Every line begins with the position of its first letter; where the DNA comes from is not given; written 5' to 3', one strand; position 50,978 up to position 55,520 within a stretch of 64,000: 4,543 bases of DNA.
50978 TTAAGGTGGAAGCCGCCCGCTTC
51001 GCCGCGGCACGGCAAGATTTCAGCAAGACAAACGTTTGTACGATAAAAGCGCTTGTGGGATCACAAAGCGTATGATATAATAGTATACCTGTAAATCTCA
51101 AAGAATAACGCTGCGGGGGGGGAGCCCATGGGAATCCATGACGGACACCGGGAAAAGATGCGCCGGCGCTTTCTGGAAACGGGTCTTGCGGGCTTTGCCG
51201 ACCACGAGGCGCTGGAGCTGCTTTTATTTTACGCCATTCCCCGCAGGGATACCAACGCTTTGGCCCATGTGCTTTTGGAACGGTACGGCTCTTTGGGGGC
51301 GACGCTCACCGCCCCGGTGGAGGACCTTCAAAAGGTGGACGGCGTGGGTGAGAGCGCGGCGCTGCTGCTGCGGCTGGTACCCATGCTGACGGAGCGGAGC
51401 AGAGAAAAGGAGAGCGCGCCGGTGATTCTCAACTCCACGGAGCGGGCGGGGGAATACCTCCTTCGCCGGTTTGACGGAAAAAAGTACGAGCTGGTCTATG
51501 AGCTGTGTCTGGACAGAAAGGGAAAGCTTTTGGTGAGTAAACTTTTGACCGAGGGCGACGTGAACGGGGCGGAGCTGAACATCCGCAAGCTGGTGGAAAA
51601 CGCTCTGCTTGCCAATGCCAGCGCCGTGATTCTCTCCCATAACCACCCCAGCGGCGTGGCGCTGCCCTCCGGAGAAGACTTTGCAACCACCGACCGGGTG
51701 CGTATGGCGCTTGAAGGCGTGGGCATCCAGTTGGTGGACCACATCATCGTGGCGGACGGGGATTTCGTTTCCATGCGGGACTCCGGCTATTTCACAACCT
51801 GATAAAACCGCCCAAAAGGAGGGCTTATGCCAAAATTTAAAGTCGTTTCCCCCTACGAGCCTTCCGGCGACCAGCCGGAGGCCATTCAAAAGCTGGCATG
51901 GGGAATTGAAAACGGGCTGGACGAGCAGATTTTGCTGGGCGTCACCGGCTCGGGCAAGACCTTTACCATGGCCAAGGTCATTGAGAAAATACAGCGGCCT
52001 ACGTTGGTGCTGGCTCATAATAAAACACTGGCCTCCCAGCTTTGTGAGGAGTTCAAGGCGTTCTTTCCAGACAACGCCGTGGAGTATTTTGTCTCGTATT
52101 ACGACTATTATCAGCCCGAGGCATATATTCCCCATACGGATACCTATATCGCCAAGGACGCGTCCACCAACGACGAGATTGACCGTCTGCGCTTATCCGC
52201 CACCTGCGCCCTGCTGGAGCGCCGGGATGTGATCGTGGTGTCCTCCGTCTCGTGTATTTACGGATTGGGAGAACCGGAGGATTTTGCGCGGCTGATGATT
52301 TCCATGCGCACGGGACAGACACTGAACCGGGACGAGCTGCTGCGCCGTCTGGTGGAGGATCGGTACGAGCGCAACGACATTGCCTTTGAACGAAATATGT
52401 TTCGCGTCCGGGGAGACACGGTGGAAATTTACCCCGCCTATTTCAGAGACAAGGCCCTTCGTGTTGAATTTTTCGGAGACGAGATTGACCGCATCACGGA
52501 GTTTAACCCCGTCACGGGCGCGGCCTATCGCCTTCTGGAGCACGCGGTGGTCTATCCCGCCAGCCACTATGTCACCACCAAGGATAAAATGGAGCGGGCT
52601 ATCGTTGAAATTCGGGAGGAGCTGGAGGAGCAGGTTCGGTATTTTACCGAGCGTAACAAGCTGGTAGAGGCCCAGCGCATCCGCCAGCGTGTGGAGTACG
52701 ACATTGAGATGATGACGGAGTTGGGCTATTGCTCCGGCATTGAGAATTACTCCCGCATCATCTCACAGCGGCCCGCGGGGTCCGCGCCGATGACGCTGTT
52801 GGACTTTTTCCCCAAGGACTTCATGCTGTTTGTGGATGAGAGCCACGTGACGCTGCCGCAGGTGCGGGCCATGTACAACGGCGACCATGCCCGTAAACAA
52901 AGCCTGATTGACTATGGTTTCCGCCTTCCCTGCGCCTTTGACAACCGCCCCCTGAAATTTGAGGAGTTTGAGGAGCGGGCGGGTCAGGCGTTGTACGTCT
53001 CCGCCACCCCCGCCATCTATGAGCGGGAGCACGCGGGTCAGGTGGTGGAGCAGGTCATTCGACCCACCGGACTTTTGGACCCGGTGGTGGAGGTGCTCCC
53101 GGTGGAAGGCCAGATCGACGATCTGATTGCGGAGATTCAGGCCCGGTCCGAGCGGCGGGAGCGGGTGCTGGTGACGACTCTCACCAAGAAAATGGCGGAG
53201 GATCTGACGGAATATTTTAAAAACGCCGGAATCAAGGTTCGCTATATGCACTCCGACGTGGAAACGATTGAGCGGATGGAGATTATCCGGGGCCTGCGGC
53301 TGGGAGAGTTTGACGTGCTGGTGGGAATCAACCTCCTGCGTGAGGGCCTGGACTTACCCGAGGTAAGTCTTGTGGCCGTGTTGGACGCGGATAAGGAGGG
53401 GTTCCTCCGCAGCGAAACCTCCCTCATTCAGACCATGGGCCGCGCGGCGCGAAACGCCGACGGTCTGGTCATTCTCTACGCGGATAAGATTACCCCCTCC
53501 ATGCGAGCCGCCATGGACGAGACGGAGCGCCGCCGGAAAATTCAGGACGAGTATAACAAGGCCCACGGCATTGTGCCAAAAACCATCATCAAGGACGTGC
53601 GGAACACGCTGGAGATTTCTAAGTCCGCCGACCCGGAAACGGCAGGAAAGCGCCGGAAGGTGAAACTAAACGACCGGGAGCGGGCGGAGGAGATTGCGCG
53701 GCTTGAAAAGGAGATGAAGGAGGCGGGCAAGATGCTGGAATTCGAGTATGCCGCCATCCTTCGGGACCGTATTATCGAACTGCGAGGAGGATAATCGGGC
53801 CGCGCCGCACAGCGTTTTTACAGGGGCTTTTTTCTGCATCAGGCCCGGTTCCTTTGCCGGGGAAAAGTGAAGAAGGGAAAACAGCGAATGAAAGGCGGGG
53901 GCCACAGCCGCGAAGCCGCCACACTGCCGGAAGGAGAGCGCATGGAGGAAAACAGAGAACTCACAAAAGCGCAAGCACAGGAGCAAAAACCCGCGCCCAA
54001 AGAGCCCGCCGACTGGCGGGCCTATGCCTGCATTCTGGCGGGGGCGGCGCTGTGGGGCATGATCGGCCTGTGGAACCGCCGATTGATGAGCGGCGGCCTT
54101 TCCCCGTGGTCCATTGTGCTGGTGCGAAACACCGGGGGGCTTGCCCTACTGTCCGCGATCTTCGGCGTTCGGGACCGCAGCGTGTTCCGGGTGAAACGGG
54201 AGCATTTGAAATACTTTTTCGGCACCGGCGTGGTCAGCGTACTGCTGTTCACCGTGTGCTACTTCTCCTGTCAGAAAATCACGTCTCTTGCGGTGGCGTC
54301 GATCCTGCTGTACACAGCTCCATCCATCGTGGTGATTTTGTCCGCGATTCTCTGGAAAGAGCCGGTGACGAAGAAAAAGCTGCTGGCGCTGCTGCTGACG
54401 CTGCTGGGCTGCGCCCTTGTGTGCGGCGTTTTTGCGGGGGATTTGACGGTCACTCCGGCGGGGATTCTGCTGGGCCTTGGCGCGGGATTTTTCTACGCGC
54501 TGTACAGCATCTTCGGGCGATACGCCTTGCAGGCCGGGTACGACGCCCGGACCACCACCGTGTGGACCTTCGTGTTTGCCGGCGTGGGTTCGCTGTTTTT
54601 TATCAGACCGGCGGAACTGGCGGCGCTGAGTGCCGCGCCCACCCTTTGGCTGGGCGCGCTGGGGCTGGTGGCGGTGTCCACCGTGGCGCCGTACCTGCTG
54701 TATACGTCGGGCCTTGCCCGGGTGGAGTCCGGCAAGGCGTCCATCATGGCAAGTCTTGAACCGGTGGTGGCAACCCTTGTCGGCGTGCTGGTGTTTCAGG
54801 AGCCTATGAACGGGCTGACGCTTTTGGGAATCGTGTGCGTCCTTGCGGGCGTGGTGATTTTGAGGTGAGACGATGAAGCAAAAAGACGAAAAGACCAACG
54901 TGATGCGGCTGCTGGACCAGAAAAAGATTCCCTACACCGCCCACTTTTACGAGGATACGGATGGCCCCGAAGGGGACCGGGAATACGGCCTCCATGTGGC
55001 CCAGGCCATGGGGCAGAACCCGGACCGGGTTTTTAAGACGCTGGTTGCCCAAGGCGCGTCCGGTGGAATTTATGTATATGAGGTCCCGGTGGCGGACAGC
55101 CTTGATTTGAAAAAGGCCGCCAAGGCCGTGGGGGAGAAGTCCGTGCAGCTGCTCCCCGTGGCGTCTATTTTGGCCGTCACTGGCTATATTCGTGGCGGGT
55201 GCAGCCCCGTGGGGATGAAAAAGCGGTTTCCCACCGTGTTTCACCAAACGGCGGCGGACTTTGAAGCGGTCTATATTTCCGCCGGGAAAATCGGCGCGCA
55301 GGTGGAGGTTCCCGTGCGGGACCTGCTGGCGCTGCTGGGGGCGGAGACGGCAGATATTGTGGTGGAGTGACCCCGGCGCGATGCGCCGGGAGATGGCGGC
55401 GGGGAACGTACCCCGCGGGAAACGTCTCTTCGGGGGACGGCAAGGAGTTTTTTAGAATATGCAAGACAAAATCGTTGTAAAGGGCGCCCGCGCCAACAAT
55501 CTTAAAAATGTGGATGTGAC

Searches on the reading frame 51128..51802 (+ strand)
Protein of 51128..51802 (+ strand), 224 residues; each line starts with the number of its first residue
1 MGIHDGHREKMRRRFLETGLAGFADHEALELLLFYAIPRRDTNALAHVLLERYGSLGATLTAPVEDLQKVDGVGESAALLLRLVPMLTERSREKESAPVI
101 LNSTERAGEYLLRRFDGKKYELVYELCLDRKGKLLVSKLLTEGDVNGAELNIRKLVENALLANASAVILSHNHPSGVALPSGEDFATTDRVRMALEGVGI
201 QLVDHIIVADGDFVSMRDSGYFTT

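Call 71: search_protein_families(library=pfam, proteins=[window:51128-51802:+], max_evalue=0.001)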
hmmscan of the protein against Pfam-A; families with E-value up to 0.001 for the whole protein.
window:51128-51802:+ (224 aa): 3 families
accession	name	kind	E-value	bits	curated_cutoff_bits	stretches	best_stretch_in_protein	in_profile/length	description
PF04002.20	RadC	-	1.3e-33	116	22.1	1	102-220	2-120/121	RadC-like JAB domain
PF20582.4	UPF0758_N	-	0.00021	21.8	27.1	1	9-78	8-76/77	UPF0758 N-terminal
PF12826.13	HHH_2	-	0.00065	20.3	27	0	44-78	14-48/64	Helix-hairpin-helix motif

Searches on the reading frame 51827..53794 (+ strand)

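Call 71: search_protein_families(library=pfam, proteins=[window:51827-53794:+], max_evalue=0.001)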
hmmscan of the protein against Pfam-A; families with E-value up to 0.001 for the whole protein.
window:51827-53794:+ (655 aa): 6 families
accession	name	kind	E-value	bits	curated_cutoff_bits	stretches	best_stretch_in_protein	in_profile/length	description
PF17757.6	UvrB_inter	-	3e-33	114.2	22.9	1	158-248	1-91/91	UvrB interaction domain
PF12344.14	UvrB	-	5.5e-23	81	27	1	550-592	1-43/43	Ultra-violet resistance protein B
PF00271.37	Helicase_C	-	5.4e-21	75.4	23.5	1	430-543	3-109/110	Helicase conserved C-terminal domain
PF04851.21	ResIII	-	2.3e-13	50.8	22.5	1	12-86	4-83/164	Type III restriction enzyme, res subunit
PF00270.35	DEAD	-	3.8e-06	27.2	26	1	32-83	15-72/167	DEAD/DEAH box helicase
PF02151.25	UVR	-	8.3e-05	22.6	21.5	1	621-653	2-34/36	UvrB/uvrC motif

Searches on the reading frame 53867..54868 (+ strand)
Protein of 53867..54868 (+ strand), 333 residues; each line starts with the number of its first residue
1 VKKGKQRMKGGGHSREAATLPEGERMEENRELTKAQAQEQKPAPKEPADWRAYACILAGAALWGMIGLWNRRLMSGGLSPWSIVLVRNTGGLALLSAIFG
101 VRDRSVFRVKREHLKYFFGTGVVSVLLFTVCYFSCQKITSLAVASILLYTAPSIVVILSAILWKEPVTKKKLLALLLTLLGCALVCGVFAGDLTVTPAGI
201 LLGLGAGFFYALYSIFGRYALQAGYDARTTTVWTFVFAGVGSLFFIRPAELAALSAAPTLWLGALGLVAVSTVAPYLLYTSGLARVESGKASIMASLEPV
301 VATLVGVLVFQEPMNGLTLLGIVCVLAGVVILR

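Call 71: search_protein_families(library=pfam, proteins=[window:53867-54868:+], max_evalue=0.001)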
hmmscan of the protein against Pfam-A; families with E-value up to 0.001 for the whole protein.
window:53867-54868:+ (333 aa): 2 families
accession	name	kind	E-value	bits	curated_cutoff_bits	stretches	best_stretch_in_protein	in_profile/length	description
PF00892.27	EamA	-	6.5e-43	146.7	28.2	2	198-332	2-133/135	EamA-like transporter family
PF03151.22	TPT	-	1.2e-06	28.6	30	1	70-331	21-289/291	Triose-phosphate Transporter family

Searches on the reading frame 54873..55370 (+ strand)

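Call 71: search_protein_families(library=pfam, proteins=[window:54873-55370:+], max_evalue=0.001)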
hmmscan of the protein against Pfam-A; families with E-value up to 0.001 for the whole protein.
window:54873-55370:+ (165 aa): 1 family
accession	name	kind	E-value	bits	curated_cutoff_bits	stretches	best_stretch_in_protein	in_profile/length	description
PF04073.20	tRNA_edit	-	2.6e-20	73.2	25.5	1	42-153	10-122/123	Aminoacyl-tRNA editing domain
